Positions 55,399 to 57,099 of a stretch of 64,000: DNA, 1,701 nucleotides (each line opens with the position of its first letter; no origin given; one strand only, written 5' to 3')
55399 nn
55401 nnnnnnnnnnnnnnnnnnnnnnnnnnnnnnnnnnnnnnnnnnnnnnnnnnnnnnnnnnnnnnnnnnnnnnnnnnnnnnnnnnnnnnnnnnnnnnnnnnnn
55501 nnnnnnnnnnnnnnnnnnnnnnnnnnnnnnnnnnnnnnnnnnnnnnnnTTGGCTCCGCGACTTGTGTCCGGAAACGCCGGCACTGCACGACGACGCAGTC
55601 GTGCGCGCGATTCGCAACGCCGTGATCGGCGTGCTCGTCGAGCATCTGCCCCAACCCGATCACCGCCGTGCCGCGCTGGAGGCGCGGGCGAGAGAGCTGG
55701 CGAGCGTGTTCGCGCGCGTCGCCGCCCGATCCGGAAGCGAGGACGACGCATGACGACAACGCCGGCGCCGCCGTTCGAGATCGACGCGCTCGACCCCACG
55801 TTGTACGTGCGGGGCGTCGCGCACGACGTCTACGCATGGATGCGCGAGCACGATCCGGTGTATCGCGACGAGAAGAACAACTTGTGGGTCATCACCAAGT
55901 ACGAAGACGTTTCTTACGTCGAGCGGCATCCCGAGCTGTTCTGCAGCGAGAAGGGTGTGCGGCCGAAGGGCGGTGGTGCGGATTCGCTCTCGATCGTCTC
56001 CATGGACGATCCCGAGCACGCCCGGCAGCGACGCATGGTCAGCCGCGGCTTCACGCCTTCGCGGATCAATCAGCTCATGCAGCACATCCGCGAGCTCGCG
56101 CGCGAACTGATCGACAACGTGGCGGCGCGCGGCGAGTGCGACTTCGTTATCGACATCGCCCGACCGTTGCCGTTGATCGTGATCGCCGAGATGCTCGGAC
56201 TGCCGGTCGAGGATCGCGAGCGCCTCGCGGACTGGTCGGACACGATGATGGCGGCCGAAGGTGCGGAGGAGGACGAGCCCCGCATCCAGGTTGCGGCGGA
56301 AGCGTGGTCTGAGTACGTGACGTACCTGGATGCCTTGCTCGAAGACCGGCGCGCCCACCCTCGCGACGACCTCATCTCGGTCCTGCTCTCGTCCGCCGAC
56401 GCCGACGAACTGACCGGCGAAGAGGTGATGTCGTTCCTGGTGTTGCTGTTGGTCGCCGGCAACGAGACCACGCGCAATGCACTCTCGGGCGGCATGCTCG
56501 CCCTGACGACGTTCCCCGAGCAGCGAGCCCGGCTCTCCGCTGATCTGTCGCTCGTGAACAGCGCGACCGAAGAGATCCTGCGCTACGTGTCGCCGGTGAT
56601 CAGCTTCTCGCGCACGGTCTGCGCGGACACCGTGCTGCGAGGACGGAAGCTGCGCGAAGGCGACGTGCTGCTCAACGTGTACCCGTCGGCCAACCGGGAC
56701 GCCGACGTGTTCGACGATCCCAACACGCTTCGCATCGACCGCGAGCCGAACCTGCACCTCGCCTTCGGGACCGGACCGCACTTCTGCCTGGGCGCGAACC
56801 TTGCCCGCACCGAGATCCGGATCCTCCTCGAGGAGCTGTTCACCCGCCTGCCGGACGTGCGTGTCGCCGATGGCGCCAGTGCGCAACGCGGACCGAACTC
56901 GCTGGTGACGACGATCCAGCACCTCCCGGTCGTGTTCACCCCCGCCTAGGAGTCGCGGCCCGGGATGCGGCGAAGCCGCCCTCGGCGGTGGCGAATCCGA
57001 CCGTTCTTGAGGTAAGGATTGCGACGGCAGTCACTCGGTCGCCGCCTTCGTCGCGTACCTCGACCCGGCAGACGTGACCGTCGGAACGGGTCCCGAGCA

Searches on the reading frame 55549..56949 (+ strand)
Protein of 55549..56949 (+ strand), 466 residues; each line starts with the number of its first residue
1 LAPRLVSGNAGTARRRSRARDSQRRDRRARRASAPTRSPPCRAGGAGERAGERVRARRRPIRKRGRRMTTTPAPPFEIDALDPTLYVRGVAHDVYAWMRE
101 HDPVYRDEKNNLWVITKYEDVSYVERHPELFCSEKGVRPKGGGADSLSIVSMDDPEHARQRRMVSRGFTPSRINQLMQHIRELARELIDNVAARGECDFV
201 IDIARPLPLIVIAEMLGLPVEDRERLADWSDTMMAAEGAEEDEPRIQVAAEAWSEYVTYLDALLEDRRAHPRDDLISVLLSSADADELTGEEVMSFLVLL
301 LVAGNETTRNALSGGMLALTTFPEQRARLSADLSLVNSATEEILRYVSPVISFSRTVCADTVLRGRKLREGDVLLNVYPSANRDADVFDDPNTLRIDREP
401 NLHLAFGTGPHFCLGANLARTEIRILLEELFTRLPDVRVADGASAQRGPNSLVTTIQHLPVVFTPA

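Call 82: search_protein_families(library=pfam, proteins=[window:55549-56949:+])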
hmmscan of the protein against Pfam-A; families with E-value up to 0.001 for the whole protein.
window:55549-56949:+ (466 aa): 1 family
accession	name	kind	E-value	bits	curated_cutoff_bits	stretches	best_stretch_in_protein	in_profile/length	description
PF00067.27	p450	-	7.2e-26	91.4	22.8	1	249-432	209-430/462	Cytochrome P450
